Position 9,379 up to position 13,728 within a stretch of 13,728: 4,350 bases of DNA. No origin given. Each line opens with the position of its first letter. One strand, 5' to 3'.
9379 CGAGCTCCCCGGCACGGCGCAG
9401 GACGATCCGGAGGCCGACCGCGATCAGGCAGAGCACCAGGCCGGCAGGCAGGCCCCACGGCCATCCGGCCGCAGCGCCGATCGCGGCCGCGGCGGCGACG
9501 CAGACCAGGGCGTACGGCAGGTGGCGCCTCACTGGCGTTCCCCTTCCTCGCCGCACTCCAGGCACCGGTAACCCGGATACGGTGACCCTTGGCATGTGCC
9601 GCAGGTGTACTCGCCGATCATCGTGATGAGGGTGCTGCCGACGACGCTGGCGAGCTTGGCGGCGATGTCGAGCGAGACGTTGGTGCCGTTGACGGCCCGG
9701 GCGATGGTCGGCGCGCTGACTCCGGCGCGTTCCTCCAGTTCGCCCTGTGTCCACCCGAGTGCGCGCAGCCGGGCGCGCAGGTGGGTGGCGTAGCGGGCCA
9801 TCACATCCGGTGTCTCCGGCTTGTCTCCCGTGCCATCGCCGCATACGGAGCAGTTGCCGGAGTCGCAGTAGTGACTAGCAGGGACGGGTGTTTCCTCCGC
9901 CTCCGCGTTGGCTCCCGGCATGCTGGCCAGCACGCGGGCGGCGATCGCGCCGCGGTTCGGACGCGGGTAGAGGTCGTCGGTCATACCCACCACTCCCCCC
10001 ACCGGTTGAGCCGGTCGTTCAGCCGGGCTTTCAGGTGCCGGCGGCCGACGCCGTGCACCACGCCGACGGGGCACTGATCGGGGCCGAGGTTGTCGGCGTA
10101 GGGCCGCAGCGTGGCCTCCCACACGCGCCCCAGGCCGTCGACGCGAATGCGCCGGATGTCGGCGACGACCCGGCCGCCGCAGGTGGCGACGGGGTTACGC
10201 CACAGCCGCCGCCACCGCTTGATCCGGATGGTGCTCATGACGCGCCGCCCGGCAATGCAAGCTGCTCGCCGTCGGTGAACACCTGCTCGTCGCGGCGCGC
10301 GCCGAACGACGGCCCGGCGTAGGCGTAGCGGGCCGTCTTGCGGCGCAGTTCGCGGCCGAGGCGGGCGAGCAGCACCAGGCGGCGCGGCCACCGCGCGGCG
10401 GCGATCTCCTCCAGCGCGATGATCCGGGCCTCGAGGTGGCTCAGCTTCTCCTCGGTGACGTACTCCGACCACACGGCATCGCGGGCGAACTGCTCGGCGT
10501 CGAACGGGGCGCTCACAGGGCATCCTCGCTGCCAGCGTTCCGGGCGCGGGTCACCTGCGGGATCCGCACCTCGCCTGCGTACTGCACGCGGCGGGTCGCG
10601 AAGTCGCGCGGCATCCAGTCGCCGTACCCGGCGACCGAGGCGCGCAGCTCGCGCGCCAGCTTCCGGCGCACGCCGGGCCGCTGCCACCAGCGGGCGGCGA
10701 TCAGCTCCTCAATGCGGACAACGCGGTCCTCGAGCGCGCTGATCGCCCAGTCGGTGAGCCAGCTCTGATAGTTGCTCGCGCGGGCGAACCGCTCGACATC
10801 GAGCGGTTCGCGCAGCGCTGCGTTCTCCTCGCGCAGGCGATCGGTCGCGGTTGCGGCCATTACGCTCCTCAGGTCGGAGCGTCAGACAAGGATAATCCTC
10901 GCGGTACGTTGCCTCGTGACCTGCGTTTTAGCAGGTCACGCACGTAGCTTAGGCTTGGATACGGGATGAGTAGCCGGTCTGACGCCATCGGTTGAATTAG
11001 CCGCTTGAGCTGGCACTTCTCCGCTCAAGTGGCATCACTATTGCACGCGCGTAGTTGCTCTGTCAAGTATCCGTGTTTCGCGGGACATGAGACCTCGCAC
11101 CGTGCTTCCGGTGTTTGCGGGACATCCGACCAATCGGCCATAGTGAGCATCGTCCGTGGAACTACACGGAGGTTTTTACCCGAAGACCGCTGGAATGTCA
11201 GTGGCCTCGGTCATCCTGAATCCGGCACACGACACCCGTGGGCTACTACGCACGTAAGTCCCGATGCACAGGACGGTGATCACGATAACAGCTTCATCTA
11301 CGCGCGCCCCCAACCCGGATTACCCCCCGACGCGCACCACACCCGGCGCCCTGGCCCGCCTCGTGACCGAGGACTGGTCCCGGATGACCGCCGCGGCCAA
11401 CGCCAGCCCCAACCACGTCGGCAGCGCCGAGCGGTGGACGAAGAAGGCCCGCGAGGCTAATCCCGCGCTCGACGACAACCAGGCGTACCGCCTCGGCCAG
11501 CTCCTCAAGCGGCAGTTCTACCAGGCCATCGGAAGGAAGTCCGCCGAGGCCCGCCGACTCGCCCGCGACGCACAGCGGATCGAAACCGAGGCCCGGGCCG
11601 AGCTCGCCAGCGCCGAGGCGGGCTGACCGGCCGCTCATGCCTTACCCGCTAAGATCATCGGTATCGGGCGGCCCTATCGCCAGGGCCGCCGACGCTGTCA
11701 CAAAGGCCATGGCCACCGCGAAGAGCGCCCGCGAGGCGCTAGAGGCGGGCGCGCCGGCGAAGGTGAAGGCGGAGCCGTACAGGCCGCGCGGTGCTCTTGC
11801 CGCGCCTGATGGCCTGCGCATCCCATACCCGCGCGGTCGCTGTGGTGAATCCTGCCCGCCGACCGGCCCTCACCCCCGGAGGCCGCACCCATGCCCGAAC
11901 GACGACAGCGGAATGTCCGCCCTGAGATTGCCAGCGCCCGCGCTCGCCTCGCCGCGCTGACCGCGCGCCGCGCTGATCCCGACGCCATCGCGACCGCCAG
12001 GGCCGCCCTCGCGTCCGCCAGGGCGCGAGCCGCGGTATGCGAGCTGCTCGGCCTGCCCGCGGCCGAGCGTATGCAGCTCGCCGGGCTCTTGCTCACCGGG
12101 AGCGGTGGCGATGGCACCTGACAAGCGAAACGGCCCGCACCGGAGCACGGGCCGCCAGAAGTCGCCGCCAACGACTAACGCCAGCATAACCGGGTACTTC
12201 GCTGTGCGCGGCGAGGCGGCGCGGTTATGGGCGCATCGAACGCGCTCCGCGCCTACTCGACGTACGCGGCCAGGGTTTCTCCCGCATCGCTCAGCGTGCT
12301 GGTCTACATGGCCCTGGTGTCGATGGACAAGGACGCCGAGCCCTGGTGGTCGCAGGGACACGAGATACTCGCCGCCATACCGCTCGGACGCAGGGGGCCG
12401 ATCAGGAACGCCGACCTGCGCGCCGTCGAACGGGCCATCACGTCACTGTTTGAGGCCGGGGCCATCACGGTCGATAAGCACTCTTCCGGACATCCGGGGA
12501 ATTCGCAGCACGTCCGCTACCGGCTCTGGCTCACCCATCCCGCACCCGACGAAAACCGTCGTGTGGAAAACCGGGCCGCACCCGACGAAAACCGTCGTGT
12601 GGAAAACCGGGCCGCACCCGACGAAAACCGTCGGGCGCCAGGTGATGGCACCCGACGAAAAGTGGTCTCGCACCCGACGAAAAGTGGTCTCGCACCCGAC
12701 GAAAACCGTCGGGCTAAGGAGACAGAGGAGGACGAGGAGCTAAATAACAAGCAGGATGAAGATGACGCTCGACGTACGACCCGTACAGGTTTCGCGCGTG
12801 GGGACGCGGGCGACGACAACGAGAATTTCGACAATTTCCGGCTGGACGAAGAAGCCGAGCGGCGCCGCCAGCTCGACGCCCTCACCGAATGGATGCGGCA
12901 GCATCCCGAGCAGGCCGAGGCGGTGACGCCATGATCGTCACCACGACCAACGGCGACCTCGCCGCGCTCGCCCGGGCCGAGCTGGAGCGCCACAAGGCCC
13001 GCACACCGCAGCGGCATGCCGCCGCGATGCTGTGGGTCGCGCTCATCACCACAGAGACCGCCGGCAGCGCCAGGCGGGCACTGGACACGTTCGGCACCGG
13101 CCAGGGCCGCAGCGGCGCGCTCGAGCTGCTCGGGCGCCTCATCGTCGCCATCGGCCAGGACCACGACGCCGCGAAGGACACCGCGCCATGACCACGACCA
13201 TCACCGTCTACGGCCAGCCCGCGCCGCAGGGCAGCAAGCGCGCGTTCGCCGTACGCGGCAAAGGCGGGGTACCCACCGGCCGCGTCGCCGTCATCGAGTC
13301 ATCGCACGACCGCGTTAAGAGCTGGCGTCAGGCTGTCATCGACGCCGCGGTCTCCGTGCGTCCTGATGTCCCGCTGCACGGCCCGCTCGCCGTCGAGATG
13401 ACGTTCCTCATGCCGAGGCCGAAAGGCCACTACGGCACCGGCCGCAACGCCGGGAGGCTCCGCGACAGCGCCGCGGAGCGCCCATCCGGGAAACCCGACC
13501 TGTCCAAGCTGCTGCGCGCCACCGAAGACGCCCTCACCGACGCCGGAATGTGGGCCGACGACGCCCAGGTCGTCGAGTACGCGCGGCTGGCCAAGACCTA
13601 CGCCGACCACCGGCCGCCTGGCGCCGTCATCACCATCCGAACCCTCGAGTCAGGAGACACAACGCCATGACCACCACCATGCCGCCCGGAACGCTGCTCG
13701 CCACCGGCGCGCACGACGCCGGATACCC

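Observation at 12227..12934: Candidate origin of replication embedded in its own initiator gene (lambda O / ori-lambda architecture)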

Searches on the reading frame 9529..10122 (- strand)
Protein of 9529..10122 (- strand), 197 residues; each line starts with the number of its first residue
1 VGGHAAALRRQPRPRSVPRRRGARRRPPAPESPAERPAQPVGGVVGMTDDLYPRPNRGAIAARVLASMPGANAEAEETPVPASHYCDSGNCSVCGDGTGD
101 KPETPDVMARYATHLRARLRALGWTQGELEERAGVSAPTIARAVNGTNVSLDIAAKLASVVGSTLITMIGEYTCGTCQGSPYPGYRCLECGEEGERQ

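Call 12: search_protein_families(library=pfam, proteins=[window:9529-10122:-], max_evalue=0.1)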
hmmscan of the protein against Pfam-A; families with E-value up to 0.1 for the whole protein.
window:9529-10122:- (197 aa): 4 families
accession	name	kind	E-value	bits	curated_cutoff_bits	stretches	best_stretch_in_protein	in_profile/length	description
PF01381.28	HTH_3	-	9.4e-10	38.8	23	1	115-164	1-51/55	Helix-turn-helix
PF13560.12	HTH_31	-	1.2e-05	25.9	27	1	112-162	3-55/64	Helix-turn-helix domain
PF13443.12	HTH_26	-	0.0002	22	22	1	114-162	1-51/63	Cro/C1-type HTH DNA-binding domain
PF12802.13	MarR_2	-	0.049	14.2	27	1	123-145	19-42/61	MarR family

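Call 13: search_protein_families(library=phrogs, proteins=[window:9529-10122:-], max_evalue=0.1)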
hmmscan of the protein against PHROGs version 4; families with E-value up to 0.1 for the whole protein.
window:9529-10122:- (197 aa): 18 families
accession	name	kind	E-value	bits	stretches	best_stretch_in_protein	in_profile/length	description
phrog_1373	-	transcription regulation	6.7e-07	30.4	1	115-175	68-129/166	transcriptional regulator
phrog_6831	-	transcription regulation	8.4e-07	29.9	1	117-159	12-56/68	transcriptional regulator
phrog_8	-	transcription regulation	4.9e-06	27.2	1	119-161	84-128/346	transcriptional regulator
phrog_3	-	transcription regulation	5.4e-06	27.4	1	106-162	84-138/430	transcriptional repressor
phrog_4779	-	transcription regulation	6.7e-05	24.3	1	113-152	5-44/98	transcriptional regulator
phrog_4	-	transcription regulation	0.00013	22.1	1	114-162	140-185/400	transcriptional repressor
phrog_6288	-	unknown function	0.00016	22.4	1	105-150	24-69/322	-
phrog_4583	-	transcription regulation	0.00028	21.9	1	106-164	6-65/81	transcriptional repressor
phrog_7241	-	transcription regulation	0.00043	21.3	1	112-163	63-115/122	transcriptional regulator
phrog_5823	-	transcription regulation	0.00047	20.4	1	112-173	8-71/404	transcriptional regulator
phrog_2328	-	transcription regulation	0.0043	17.8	1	110-155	15-61/128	transcriptional repressor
phrog_2339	-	DNA, RNA and nucleotide metabolism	0.0087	17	1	105-160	20-77/98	HTH DNA binding protein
phrog_296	-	integration and excision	0.0096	15.6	1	113-160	230-279/626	DNA transposition protein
phrog_1590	-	unknown function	0.018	15.4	1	113-157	58-103/281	-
phrog_7401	-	unknown function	0.024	16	1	128-167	34-72/93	-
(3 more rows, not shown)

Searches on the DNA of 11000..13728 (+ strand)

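Call 14: search_dna_similar(query=window:11000-13728:+, collection=phages, mode=near, max_rows=25)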
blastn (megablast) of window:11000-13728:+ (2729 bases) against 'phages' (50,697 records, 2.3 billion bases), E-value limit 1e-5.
No match.

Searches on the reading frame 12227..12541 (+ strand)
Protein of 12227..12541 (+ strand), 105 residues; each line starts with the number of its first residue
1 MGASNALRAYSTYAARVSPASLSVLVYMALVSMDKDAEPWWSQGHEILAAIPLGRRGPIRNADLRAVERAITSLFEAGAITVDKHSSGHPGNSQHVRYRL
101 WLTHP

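Call 53: search_protein_families(library=phrogs, proteins=[window:12227-12541:+], max_evalue=0.01)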
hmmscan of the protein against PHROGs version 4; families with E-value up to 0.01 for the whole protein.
window:12227-12541:+ (105 aa): 0 families
